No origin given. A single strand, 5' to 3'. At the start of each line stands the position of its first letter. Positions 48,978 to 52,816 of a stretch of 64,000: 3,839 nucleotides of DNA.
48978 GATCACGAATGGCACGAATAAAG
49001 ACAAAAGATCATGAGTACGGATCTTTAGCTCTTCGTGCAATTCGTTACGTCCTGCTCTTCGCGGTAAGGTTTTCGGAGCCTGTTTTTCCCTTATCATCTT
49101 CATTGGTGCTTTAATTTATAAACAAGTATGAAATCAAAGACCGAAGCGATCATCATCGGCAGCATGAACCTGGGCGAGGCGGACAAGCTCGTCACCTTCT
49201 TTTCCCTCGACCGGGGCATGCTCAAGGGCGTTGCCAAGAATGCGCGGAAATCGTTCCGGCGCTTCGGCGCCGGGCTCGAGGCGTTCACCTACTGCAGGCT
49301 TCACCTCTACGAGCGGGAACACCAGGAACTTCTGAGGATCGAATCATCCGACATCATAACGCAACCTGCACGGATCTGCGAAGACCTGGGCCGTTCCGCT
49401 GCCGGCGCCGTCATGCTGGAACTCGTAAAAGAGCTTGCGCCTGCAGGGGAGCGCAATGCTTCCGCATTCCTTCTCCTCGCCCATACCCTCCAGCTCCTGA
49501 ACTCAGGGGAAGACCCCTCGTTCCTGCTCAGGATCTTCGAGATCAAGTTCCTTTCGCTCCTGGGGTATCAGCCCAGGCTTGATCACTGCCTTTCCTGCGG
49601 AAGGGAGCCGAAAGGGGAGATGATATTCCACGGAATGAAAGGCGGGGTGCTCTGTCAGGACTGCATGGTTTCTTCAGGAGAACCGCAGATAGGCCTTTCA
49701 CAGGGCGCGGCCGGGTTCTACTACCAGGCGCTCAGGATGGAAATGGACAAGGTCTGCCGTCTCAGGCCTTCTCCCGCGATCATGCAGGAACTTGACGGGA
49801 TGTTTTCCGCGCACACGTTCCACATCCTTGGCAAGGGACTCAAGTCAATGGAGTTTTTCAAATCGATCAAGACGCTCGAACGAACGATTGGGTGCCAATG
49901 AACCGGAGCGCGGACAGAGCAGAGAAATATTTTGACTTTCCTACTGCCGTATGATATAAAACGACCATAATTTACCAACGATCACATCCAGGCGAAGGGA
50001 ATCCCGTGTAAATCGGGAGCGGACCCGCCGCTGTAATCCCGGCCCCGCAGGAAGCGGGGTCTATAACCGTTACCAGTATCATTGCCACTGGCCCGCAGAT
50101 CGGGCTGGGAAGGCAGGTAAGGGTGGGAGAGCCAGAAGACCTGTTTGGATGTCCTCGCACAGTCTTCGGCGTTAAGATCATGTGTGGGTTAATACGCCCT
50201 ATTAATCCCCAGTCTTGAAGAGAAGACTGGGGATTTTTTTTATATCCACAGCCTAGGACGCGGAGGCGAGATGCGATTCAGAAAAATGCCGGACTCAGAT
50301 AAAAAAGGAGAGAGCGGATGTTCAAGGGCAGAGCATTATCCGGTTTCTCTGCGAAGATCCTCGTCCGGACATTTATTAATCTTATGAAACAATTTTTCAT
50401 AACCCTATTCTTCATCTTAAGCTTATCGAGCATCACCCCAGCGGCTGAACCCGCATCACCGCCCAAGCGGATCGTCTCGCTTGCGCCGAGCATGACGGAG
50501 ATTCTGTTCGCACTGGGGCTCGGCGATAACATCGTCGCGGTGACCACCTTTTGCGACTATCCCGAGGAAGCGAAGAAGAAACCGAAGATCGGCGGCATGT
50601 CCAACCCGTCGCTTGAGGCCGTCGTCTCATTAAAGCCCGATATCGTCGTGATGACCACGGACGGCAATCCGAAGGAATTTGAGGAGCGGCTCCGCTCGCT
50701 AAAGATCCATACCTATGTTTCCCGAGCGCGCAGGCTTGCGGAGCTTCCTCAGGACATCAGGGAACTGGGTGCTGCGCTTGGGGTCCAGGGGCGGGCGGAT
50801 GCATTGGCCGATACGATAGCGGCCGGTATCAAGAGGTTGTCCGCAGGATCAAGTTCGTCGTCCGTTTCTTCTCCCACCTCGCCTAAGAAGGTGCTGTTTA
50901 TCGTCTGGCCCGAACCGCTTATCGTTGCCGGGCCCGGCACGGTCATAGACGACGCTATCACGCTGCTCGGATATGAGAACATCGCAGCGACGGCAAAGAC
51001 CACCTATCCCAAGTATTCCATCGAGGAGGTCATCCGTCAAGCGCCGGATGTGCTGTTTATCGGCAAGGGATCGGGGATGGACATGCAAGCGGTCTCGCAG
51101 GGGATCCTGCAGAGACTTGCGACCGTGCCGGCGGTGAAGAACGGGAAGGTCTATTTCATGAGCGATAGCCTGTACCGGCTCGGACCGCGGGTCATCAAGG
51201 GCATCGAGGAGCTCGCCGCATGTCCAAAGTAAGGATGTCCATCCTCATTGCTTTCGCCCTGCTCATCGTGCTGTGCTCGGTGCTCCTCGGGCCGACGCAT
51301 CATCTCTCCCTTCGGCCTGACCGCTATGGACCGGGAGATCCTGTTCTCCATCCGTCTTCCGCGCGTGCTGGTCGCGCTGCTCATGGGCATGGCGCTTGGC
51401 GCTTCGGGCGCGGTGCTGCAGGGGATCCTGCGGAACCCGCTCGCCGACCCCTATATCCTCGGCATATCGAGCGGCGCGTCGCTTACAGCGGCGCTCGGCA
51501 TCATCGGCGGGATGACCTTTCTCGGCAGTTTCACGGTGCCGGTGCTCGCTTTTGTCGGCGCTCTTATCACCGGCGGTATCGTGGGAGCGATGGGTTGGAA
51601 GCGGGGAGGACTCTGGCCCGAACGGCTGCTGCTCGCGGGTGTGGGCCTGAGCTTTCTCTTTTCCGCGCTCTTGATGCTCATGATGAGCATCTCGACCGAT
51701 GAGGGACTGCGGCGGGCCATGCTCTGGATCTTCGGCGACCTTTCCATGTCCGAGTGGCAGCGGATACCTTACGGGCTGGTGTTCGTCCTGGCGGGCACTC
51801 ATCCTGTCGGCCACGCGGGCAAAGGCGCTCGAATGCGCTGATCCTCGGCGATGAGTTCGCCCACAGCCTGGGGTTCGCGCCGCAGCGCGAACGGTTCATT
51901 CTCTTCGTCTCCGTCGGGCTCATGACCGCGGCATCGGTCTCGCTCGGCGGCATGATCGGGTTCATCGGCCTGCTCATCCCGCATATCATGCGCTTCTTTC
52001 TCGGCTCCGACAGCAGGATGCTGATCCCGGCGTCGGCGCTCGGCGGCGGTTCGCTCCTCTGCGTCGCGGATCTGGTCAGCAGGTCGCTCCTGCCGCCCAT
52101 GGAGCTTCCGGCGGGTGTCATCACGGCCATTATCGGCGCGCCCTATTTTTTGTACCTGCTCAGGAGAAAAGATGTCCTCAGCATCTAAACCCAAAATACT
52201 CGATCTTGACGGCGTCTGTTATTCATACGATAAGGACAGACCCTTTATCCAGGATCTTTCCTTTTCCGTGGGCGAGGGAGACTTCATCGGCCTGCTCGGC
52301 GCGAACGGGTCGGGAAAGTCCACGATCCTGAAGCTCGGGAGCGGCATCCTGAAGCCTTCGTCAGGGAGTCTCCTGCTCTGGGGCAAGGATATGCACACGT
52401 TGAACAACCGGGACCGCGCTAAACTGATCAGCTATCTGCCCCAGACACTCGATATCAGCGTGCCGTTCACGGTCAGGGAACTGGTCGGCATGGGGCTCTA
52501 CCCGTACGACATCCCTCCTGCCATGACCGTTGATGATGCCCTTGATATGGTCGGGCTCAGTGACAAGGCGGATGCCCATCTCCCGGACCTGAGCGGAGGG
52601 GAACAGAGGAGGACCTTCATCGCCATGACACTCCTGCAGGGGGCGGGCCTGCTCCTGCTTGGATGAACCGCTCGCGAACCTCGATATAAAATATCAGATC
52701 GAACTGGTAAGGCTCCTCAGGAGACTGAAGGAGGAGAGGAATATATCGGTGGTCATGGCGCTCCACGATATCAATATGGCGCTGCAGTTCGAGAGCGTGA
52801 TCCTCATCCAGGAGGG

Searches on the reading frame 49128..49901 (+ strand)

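Call 13: search_protein_families(library=ncbifam, proteins=[window:49128-49901:+], max_evalue=0.00001)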
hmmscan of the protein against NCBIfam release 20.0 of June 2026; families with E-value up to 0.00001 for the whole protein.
window:49128-49901:+ (257 aa): 1 family
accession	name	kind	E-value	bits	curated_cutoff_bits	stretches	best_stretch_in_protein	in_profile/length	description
TIGR00613.1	reco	equivalog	1.4e-43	149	48.7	1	4-245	2-237/239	DNA repair protein RecO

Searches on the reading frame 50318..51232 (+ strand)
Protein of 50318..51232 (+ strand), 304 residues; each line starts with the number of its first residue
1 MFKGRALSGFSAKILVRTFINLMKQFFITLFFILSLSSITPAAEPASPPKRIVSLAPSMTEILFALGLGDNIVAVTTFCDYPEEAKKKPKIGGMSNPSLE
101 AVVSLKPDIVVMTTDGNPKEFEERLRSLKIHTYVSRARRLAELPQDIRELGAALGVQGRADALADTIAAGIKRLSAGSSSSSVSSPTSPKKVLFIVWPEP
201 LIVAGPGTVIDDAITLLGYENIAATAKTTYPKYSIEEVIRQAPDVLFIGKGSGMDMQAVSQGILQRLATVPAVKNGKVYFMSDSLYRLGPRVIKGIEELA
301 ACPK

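Call 13: search_protein_families(library=ncbifam, proteins=[window:50318-51232:+], max_evalue=0.00001)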
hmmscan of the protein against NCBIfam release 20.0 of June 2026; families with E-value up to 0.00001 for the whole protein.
window:50318-51232:+ (304 aa): 6 families
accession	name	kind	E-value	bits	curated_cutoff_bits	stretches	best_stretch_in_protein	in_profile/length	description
NF002894.0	PRK03379.1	equivalog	6.2e-32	110.8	234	1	27-298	6-257/266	vitamin B12 ABC transporter substrate-binding protein BtuF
TIGR04281.1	peripla_PGF_1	equivalog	1.8e-22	79.9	325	1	47-300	19-261/330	PGF-CTERM-anchored ABC transporter substrate-binding protein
NF038402.1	TroA_like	subfamily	2.8e-22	79.4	30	1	51-247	1-184/219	helical backbone metal receptor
TIGR03659.1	IsdE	equivalog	4.5e-21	75.3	298.65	1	47-286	36-272/292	heme ABC transporter substrate-binding protein IsdE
TIGR03868.1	F420-O_ABCperi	hypoth_equivalog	1.1e-14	54.4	392.4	1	47-249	15-228/287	putative F420-0 ABC transporter substrate-binding protein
NF052484.1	sider_BP_EitA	equivalog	1.4e-06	27.6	640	0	47-111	34-102/328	siderophore ABC transporter substrate-binding protein EitA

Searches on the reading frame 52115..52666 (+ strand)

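Call 13: search_protein_families(library=ncbifam, proteins=[window:52115-52666:+], max_evalue=0.00001)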
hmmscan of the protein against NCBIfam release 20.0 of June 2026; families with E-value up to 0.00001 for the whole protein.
window:52115-52666:+ (183 aa): 151 families (the best 25 are shown)
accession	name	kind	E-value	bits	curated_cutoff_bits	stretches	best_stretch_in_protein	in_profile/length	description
NF010068.0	PRK13548.1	equivalog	2.1e-30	105.7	261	1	28-176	5-155/261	heme ABC transporter ATP-binding protein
TIGR03873.1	F420-0_ABC_ATP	hypoth_equivalog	5.1e-28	98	372.4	1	41-182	13-161/256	putative F420-0 ABC transporter ATP-binding protein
NF008409.0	PRK11231.1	equivalog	7.9e-27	94.2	375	1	34-182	8-162/255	Fe(3+) dicitrate ABC transporter ATP-binding protein FecE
NF007863.0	PRK10575.1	equivalog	1.2e-25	90.3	433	1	29-182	12-171/265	Fe3+-hydroxamate ABC transporter ATP-binding protein FhuC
NF007082.0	PRK09536.1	equivalog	4.5e-25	88.6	537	1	41-182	15-163/402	corrinoid ABC transporter ATPase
NF040873.1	AztA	equivalog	4.7e-24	85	220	1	41-182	4-143/191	zinc ABC transporter ATP-binding protein AztA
NF010059.0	PRK13536.1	equivalog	5.4e-21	74.7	549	1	20-182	35-198/342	nodulation factor ABC transporter ATP-binding protein NodI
NF052485.1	sider_ATP_EitC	equivalog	5.5e-21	75.1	485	1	43-182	16-162/251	siderophore ABC transporter ATP-binding protein EitC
NF010060.0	PRK13537.1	equivalog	1.1e-20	73.8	521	1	23-182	10-170/314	nodulation factor ABC transporter ATP-binding protein NodI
NF006987.0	PRK09452.1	equivalog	1.3e-20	73.4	482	1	20-182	9-171/378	spermidine/putrescine ABC transporter ATP-binding protein PotA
TIGR02673.1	FtsE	equivalog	2e-20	73.4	264.85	1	29-181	2-160/214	cell division ATP-binding protein FtsE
TIGR04520.1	ECF_ATPase_1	equivalog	6.6e-20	71.6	315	1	31-174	3-152/269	energy-coupling factor transporter ATPase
TIGR01288.1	nodI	equivalog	3.6e-19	68.9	424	1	29-182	5-159/303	nodulation factor ABC transporter ATP-binding protein NodI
TIGR04406.1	LPS_export_lptB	equivalog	3.8e-19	68.9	240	1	30-182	3-159/239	LPS export ABC transporter ATP-binding protein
TIGR01188.1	drrA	subfamily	9.9e-19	67.7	312.45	1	44-180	8-146/302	daunorubicin resistance ABC transporter, ATP-binding protein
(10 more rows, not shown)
